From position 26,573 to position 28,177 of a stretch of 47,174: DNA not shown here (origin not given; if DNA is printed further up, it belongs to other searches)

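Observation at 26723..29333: PEP mutase and the AEP-type transaminase each carry their own cytidylyltransferase domain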

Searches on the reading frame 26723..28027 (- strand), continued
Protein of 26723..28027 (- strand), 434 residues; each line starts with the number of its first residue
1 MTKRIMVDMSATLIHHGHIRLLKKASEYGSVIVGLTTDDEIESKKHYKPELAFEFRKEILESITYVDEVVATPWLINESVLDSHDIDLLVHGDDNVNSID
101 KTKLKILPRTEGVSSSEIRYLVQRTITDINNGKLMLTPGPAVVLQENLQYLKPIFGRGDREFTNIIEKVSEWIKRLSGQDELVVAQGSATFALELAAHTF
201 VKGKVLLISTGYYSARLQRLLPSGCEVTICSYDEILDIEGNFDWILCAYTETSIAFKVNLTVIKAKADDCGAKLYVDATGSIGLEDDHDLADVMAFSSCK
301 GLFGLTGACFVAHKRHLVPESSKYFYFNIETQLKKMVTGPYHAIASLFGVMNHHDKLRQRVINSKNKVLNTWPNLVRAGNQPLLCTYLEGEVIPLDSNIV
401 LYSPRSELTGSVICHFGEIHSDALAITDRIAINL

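Call 57: search_protein_families(library=ncbifam, proteins=[L005:9299-10384:+, L005:5370-6671:+, L005:10474-11508:+, L007:6756-7982:+, L008:6704-7990:+, L004:5569-6702:+, L004:6704-7729:+, L004:9565-10125:+, L004:10155-11510:+, L004:11647-12909:+], max_evalue=0.000001)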
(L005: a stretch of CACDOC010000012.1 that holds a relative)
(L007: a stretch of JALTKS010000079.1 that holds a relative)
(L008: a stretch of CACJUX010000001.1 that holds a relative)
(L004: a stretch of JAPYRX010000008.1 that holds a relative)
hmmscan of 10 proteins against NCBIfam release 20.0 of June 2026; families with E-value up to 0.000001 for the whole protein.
L005:9299-10384:+ (361 aa): 4 families
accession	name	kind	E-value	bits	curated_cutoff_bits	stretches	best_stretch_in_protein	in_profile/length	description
TIGR03297.1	Ppyr-DeCO2ase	equivalog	2.4e-57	194.6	312.5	1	20-345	5-345/360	phosphonopyruvate decarboxylase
TIGR03846.1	sulfopy_beta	equivalog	1.9e-29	102.8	221.5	1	195-336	13-156/182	sulfopyruvate decarboxylase subunit beta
TIGR03845.1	sulfopyru_alph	equivalog_domain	1.7e-19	70.3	147.95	1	9-144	5-139/160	sulfopyruvate decarboxylase subunit alpha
NF004813.0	PRK06163.1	equivalog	6.7e-18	65.1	240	1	195-327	28-163/202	hypothetical protein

L005:5370-6671:+ (433 aa): 6 families
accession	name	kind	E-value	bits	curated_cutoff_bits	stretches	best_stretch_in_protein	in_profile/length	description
NF011729.0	PRK15182.1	equivalog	6.7e-187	621.5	592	1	10-432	2-424/425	Vi polysaccharide biosynthesis UDP-N-acetylglucosamine C-6 dehydrogenase TviB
TIGR03026.1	NDP-sugDHase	subfamily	3.5e-119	398.2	189.8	1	16-420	2-411/413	nucleotide sugar dehydrogenase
NF040825.1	UDPMaNacDH_Arch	equivalog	1.4e-69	235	750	1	16-413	2-391/418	UDP-N-acetyl-D-mannosamine dehydrogenase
NF008286.0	PRK11064.1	equivalog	3.2e-61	207.2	459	1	15-409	4-409/420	UDP-N-acetyl-D-mannosamine dehydrogenase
NF041297.1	UDPGDh_AglM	equivalog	1.9e-38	132.5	670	1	16-404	2-400/429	UDP-glucose 6-dehydrogenase AglM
NF047673.2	TeichurnBiosyTuaD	equivalog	3.6e-29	102.2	700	1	16-428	3-418/439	UDP-glucose 6-dehydrogenase TuaD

L005:10474-11508:+ (344 aa): 0 families

L007:6756-7982:+ (408 aa): 2 families
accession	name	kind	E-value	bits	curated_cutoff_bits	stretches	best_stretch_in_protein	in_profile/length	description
TIGR02320.1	PEP_mutase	equivalog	1.7e-24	86.3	319.55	1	22-205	38-225/284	phosphoenolpyruvate mutase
TIGR02321.1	Pphn_pyruv_hyd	equivalog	3.9e-08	32.8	374.4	1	21-213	35-227/290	phosphonopyruvate hydrolase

L008:6704-7990:+ (428 aa): 2 families
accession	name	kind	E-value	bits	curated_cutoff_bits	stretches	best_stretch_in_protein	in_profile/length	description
TIGR02320.1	PEP_mutase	equivalog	2.3e-22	79.3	319.55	1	13-219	13-222/284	phosphoenolpyruvate mutase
TIGR02321.1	Pphn_pyruv_hyd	equivalog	3.5e-07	29.6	374.4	1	40-191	37-191/290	phosphonopyruvate hydrolase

L004:5569-6702:+ (377 aa): 9 families
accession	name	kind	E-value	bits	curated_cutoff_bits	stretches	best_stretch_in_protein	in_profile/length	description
TIGR04380.1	myo_inos_iolG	equivalog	9.9e-34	116.7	355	1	10-266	2-257/330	inositol 2-dehydrogenase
NF008607.0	PRK11579.1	subfamily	9.4e-30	103.8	330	1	7-230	2-219/346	oxidoreductase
NF040723.1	UDP-GlcNAcDh_Arch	equivalog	4.5e-26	92.1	450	1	11-289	2-262/302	UDP-N-acetylglucosamine 3-dehydrogenase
NF052479.1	LevoglcsnDh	equivalog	1e-18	67.2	650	1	9-209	3-212/386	levoglucosan dehydrogenase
NF058561.1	BT_2158_fam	equivalog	1.8e-17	63.1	750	1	4-154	30-181/487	glycoside 3-dehydrogenase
NF052679.1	InsChiInosDhIolG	equivalog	1.3e-16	60.5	540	1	10-156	3-154/343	bifunctional inositol 2-dehydrogenase/D-chiro-inositol 1-dehydrogenase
NF058563.1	BT_2159_fam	equivalog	2.7e-14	53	650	1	10-152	1-145/350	disaccharide 3-dehydrogenase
NF007574.0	PRK10206.1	equivalog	3.7e-14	52.5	352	1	47-214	40-202/345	oxidoreductase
NF041392.1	XylDh_Gfo6_Halo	equivalog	6.4e-14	51.5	350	1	67-345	80-342/350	D-xylose 1-dehydrogenase Gfo6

L004:6704-7729:+ (341 aa): 6 families
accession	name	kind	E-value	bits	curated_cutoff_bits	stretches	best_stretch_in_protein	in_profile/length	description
NF040723.1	UDP-GlcNAcDh_Arch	equivalog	1.6e-20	73.9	450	1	6-332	8-301/302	UDP-N-acetylglucosamine 3-dehydrogenase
NF008607.0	PRK11579.1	subfamily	3.8e-16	59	330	1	44-191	42-187/346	oxidoreductase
TIGR04380.1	myo_inos_iolG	equivalog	8.4e-16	57.7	355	1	44-334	42-325/330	inositol 2-dehydrogenase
NF052479.1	LevoglcsnDh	equivalog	5.9e-12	45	650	1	42-193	49-202/386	levoglucosan dehydrogenase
NF007574.0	PRK10206.1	equivalog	1.6e-07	30.7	352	1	48-214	47-209/345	oxidoreductase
NF052679.1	InsChiInosDhIolG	equivalog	9e-07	28.2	540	0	19-148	20-148/343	bifunctional inositol 2-dehydrogenase/D-chiro-inositol 1-dehydrogenase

L004:9565-10125:+ (186 aa): 1 family
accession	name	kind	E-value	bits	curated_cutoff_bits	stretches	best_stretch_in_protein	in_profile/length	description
NF041054.1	WAxxUGC_long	equivalog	1.7e-10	40.7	300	1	1-71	122-192/354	ResA-like WAxxUGC motif-containing protein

L004:10155-11510:+ (451 aa): 21 families
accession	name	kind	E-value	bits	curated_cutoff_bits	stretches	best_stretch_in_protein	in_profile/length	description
NF004701.0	PRK06038.1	equivalog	1.1e-73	248.4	609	1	3-443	4-427/432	N-ethylammeline chlorohydrolase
NF005557.0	PRK07228.1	equivalog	2.4e-63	214.4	522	1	5-445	3-440/445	5'-deoxyadenosine deaminase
NF006549.0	PRK09045.1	equivalog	5.4e-52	176.9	540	1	4-442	9-439/444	TRZ/ATZ family hydrolase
NF006252.0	PRK08393.1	equivalog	2.1e-50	172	617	1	5-436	3-417/424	N-ethylammeline chlorohydrolase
NF004995.0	PRK06380.1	subfamily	2.7e-44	151.8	567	1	6-435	4-415/418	metal-dependent hydrolase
NF005540.0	PRK07203.1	equivalog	3.7e-43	147.8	444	1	5-445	2-441/444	putative aminohydrolase SsnA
NF006055.0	PRK08203.1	equivalog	1.7e-41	142.2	532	1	6-437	7-445/455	8-oxoguanine deaminase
NF012037.0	PRK15493.1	equivalog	4.6e-41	141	779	1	10-432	8-423/435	bifunctional S-methyl-5'-thioadenosine deaminase/S-adenosylhomocysteine deaminase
NF004801.0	PRK06151.1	subfamily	1.8e-39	136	416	1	131-448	136-468/491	chlorohydrolase family protein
TIGR03314.1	Se_ssnA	subfamily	2.5e-38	132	455.5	1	5-445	1-440/441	putative selenium metabolism protein SsnA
NF009059.0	PRK12393.1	equivalog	9.9e-35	120.1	543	1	4-441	6-454/460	amidohydrolase family protein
NF006056.0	PRK08204.1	subfamily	1.3e-33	116.5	391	1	26-443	24-441/449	hypothetical protein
NF005211.0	PRK06687.1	equivalog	1.7e-30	106.2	703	1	35-423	30-414/419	TRZ/ATZ family protein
TIGR02967.1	guan_deamin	equivalog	8.1e-26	90.9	375.4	1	29-382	9-364/401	guanine deaminase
NF006681.0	PRK09229.1-2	equivalog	8.7e-24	84.1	362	1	28-428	23-435/451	formimidoylglutamate deiminase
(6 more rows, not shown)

L004:11647-12909:+ (420 aa): 7 families
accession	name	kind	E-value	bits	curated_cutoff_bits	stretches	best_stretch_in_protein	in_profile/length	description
TIGR04046.1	MSMEG_0569_nitr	hypoth_equivalog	8e-111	370.8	498.35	1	9-411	2-400/400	MSMEG_0569 family flavin-dependent oxidoreductase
NF040505.1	ArsO_flavin_mono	equivalog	2e-35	122.9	425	1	9-202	2-190/346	ArsO family NAD(P)H-dependent flavin-containing monooxygenase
TIGR04018.1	Bthiol_YpdA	hypoth_equivalog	1.7e-18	66.5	339.9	1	10-202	2-182/316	YpdA family putative bacillithiol disulfide reductase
NF050086.1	pipecolate_AmaA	exception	3.1e-10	39.3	600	0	81-161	177-258/425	L-pipecolate oxidase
TIGR01377.1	soxA_mon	subfamily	9.9e-09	34.4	479.65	0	76-159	135-218/381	amino oxidase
NF008425.0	PRK11259.1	equivalog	2.7e-08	33.2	257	0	78-152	142-216/377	N-methyl-L-tryptophan oxidase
TIGR01292.1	TRX_reduct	equivalog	4.4e-08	32.3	343.45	0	9-41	2-34/300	thioredoxin-disulfide reductase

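Call 59: predict_structure(alignment_id=A2)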
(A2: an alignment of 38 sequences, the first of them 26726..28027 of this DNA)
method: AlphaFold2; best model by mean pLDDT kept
length: 434 residues; sequences in the alignment: 38
mean_pLDDT: 80.7   pTM: 0.69
mean pLDDT of the five models: 80.7, 79.8, 76.0, 75.8, 69.8
residues with pLDDT >= 90: 176; 70-90: 159; 50-70: 60; < 50: 39
segments of 3 or more residues with pLDDT < 50: 110-134, 136-141, 152-158
pLDDT, mean of each block of 10 residues (from residue 1): 83 60 87 89 70 75 86 86 91 63 72 38 40 45 58 49 84 97 86 92 95 86 92 93 97 90 97 96 95 92 82 95 76 68 80 91 94 90 91 82 68 82 84 89
secondary structure, 60 per line:
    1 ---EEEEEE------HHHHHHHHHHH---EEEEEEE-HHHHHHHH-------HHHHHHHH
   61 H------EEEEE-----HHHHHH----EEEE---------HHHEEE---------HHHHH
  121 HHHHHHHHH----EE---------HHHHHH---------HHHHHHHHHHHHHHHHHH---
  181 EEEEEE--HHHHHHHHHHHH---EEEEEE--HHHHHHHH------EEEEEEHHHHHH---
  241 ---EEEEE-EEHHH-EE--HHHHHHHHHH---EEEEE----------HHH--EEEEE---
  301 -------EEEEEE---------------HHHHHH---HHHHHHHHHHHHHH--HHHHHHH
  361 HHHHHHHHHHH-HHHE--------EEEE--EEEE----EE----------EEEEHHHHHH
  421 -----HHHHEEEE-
elements in order: E4-9 H16-26 E30-36 H38-45 H53-61 E68-72 H78-83 E88-91 E104-106 H116-129 H145-150 H160-177 E181-186 H189-200 E204-209 H212-219 E226-231 H232-237 E244-248 H260-269 E273-277 E293-297 E308-313 H329-334 H338-351 H354-371 E385-388 E391-394 E411-414 H415-420 H426-429 E430-433

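Call 64: fold_search(model_id=the predicted structure, library=pdb)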
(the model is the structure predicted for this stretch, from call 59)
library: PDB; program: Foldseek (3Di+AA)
matches with E <= 10: 1926; with E <= 0.001: 1453
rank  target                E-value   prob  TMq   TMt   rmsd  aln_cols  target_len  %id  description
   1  6pd2_C                2.3e-18  1.00  0.56  0.40  17.9       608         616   13  PntC-AEPT: fusion protein of phosphonate-specific cytidylyltransferase and 2-aminoethylphosphonate (AEP) transaminase  (released 2019-08-07)
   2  6pd2_D                6.1e-18  1.00  0.56  0.41  17.9       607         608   12  PntC-AEPT: fusion protein of phosphonate-specific cytidylyltransferase and 2-aminoethylphosphonate (AEP) transaminase  (released 2019-08-07)
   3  9os7_A                6.5e-18  1.00  0.56  0.45  17.2       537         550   14  Mycoplasma penetrans Methionyl tRNA Synthetase is an Asymmetric Dimer fused to N-terminal Ancillary Domains (released 2026-02-25)
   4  6pd1_B                1.6e-17  1.00  0.55  0.40  17.9       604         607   14  PntC-AEPT: fusion protein of phosphonate-specific cytidylyltransferase and 2-aminoethylphosphonate (AEP) transaminase  (released 2019-08-07)
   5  7e7g                  3.8e-17  1.00  0.57  0.67   4.4       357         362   20  2-aminoethylphosphonate:pyruvate aminotransferase (AEPT) native (released 2021-03-31)
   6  6pd1_A                4.5e-17  1.00  0.55  0.40  18.4       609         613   12  PntC-AEPT: fusion protein of phosphonate-specific cytidylyltransferase and 2-aminoethylphosphonate (AEP) transaminase  (released 2019-08-07)
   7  6pd1_D                5.1e-17  1.00  0.55  0.40  18.5       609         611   13  PntC-AEPT: fusion protein of phosphonate-specific cytidylyltransferase and 2-aminoethylphosphonate (AEP) transaminase  (released 2019-08-07)
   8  6pd1_C                5.8e-17  1.00  0.55  0.40  18.8       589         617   14  PntC-AEPT: fusion protein of phosphonate-specific cytidylyltransferase and 2-aminoethylphosphonate (AEP) transaminase  (released 2019-08-07)
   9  6pd2_A                8.4e-17  1.00  0.56  0.40   8.7       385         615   16  PntC-AEPT: fusion protein of phosphonate-specific cytidylyltransferase and 2-aminoethylphosphonate (AEP) transaminase  (released 2019-08-07)
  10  9kka_A                1.7e-16  1.00  0.56  0.66   4.4       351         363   17  Structure of the K193M mutant of transaminase PhnW from Vibrio vulnificus in complex with PLP and AEP (released 2025-11-19)
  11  2yri_A                2.8e-16  1.00  0.55  0.67   4.2       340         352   17  Crystal structure of alanine-pyruvate aminotransferase with 2-methylserine (released 2008-04-15)
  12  9kk8                  3.2e-16  1.00  0.54  0.64   4.6       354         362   17  Structure of the transaminase PhnW from Vibrio vulnificus in complex with PLP (released 2025-11-19)
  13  1m32_A                4.3e-16  1.00  0.54  0.64   4.4       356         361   18  Crystal Structure of 2-aminoethylphosphonate Transaminase (released 2002-11-20)
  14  9kka_B                6.2e-16  1.00  0.55  0.65   4.4       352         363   17  Structure of the K193M mutant of transaminase PhnW from Vibrio vulnificus in complex with PLP and AEP (released 2025-11-19)
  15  1m32_B                6.6e-16  1.00  0.54  0.64   4.4       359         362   18  Crystal Structure of 2-aminoethylphosphonate Transaminase (released 2002-11-20)
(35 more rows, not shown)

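Call 65: find_encoding_contigs(protein=P0253, flank=8000, max_places=3)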
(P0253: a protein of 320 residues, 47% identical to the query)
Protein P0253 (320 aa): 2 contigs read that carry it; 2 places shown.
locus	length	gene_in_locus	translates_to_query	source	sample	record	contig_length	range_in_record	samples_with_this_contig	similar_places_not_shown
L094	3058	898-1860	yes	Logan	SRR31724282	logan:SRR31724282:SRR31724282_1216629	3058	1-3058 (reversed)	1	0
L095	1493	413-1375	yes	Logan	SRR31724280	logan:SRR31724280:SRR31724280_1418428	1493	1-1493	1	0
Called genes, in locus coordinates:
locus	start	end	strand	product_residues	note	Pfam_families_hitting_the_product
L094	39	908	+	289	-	PF02775:TPP_enzyme_C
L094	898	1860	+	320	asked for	-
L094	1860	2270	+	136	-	PF01467:CTP_transf_like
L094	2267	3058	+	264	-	?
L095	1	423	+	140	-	?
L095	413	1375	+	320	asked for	-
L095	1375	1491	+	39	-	?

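Call 66: find_encoding_contigs(protein=P0255, flank=8000, max_places=3)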
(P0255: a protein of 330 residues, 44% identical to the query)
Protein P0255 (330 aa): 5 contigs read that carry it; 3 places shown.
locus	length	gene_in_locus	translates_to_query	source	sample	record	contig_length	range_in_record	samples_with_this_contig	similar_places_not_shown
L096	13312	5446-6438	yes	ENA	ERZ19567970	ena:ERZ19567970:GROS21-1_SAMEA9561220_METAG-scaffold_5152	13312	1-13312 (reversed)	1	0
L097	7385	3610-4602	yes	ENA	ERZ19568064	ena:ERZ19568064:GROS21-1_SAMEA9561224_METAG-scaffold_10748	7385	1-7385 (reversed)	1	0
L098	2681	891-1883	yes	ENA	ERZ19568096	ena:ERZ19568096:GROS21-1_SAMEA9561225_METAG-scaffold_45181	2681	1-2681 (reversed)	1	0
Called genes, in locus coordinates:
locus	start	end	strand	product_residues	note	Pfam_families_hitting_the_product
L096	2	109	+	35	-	?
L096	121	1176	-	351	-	PF00722:Glyco_hydro_16, PF26113:GH16_XgeA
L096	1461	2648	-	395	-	PF02776:TPP_enzyme_N, PF02775:TPP_enzyme_C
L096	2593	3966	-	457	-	PF01467:CTP_transf_like, PF13714:PEP_mutase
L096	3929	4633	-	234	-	PF13649:Methyltransf_25 (weak), PF08241:Methyltransf_11 (weak), PF08242:Methyltransf_12 (weak)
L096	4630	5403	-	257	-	PF00483:NTP_transferase (weak), PF12804:NTP_transf_3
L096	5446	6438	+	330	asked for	-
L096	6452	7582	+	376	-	-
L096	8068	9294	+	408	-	PF13692:Glyco_trans_1_4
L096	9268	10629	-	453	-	-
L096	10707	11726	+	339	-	PF01370:Epimerase, PF04321:RmlD_sub_bind, PF16363:GDP_Man_Dehyd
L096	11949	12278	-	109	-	-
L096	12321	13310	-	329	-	?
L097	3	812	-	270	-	?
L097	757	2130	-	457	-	PF01467:CTP_transf_like, PF13714:PEP_mutase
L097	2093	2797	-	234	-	PF13649:Methyltransf_25 (weak), PF08241:Methyltransf_11 (weak), PF08242:Methyltransf_12 (weak)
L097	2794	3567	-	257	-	PF00483:NTP_transferase (weak), PF12804:NTP_transf_3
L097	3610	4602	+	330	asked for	-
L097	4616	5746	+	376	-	-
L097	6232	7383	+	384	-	?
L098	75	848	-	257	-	PF00483:NTP_transferase (weak), PF12804:NTP_transf_3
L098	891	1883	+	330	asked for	-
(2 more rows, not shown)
